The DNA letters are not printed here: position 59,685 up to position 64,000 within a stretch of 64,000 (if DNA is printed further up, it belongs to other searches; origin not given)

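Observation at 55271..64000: Tandem pair of paralogous giant T9SS cargo genes belonging to an apparently uncharacterised protein family (third copy at 11918..16423)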

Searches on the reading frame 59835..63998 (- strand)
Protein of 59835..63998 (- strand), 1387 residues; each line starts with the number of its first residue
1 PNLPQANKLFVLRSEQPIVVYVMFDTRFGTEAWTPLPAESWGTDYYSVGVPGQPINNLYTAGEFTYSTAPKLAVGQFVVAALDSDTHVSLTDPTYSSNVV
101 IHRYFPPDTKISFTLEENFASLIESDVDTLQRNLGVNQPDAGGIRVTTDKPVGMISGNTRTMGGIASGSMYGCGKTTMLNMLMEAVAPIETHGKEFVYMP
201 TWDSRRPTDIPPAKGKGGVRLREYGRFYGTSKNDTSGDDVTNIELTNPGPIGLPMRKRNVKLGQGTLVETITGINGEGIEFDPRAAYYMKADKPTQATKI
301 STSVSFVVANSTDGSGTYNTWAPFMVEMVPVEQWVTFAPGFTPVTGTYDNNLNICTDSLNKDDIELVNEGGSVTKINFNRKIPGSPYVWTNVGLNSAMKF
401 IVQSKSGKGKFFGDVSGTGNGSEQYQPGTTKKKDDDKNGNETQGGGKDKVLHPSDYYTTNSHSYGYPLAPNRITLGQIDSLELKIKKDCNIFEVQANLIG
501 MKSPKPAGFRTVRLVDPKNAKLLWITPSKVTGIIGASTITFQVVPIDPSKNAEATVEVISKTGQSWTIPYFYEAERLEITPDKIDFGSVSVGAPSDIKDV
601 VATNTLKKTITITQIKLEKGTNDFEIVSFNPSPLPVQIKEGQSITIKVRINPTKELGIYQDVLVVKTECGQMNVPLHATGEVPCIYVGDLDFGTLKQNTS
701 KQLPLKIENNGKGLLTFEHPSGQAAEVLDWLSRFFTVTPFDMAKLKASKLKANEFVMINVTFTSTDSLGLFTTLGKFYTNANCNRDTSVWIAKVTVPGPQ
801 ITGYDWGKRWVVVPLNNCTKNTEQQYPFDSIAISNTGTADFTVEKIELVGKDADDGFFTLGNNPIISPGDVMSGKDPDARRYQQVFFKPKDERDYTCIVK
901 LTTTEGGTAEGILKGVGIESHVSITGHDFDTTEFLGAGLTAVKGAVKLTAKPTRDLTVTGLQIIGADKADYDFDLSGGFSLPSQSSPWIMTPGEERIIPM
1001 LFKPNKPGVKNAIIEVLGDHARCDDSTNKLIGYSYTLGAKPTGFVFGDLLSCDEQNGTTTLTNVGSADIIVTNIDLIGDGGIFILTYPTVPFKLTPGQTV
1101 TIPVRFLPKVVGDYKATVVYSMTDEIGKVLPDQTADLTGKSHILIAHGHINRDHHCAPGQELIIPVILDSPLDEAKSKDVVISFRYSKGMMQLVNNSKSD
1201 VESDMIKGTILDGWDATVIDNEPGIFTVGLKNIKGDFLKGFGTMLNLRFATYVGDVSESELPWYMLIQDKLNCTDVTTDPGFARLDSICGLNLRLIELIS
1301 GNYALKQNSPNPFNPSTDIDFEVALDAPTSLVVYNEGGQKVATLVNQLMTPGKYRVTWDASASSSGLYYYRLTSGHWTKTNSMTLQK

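Call 9: search_protein_families(library=pfam, proteins=[window:59835-63998:-], max_evalue=0.1)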
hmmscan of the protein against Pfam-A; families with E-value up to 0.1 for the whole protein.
window:59835-63998:- (1387 aa): 13 families
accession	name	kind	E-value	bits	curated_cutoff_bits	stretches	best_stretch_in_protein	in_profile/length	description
PF17517.7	IgGFc_binding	-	8.4e-27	94.6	25.6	1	36-403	6-286/297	IgGFc binding protein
PF22544.2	HYDIN_VesB_CFA65-like_Ig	-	5.1e-12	46.3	25.5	2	576-670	2-89/100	HYDIN/CFA65/VesB-like, Ig-like domain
PF22073.2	Cep192_D4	-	2.3e-09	37.9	35.5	1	577-677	4-108/112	Cep192 domain 4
PF07610.17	DUF1573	-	5.4e-09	36.4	26.1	1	578-682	2-98/98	Protein of unknown function (DUF1573)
PF15780.11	ASH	-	1.6e-08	35.1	27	1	583-665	13-88/98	Abnormal spindle-like microcephaly-assoc'd, ASPM-SPD-2-Hydin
PF21633.3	MOV-10_Ig-like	-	1.9e-08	34.9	27.4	1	1061-1125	40-109/126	Helicase MOV-10, Ig-like domain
PF22066.2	Cep192_D8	-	0.00029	21.5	33.5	0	1093-1122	57-86/101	Cep192 domain 8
PF12371.14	TMEM131_like_N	-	0.00084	20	28.8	0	1091-1118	53-80/84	Transmembrane protein 131-like N-terminal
PF14874.12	PapD-like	-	0.001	19.7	27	1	576-678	3-99/102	Flagellar-associated PapD-like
PF24771.2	Ig_CFAP74_1st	-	0.0018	19.1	29.2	0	580-677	4-96/97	CFAP74 first Ig-like domain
PF18962.6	Por_Secre_tail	-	0.003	18.3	27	1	1310-1379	3-69/75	Secretion system C-terminal sorting domain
PF13860.13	FlgD_ig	-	0.0049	17.2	27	1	1317-1372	10-73/79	FlgD Ig-like domain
PF24507.1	Ig_CFAP65_4th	-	0.02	15.7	27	0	1094-1120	34-60/76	CFAP65, fourth Ig-like domain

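Call 10: search_protein_families(library=ncbifam, proteins=[window:59835-63998:-], max_evalue=0.1)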
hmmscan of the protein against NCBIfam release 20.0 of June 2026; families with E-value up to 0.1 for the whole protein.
window:59835-63998:- (1387 aa): 3 families
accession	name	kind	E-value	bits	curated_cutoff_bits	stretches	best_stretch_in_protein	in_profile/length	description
NF012200.0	choice_anch_D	domain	2.4e-25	89.2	45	2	576-654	16-91/108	choice-of-anchor D domain-containing protein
TIGR04183.1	Por_Secre_tail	domain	3.9e-05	23.5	23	1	1310-1380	3-66/72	T9SS type A sorting domain-containing protein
NF052323.1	T9SSA_dep_M6i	equivalog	0.0018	16.3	600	1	1308-1377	960-1029/1043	T9SS-dependent M6-like inactivated metalloprotease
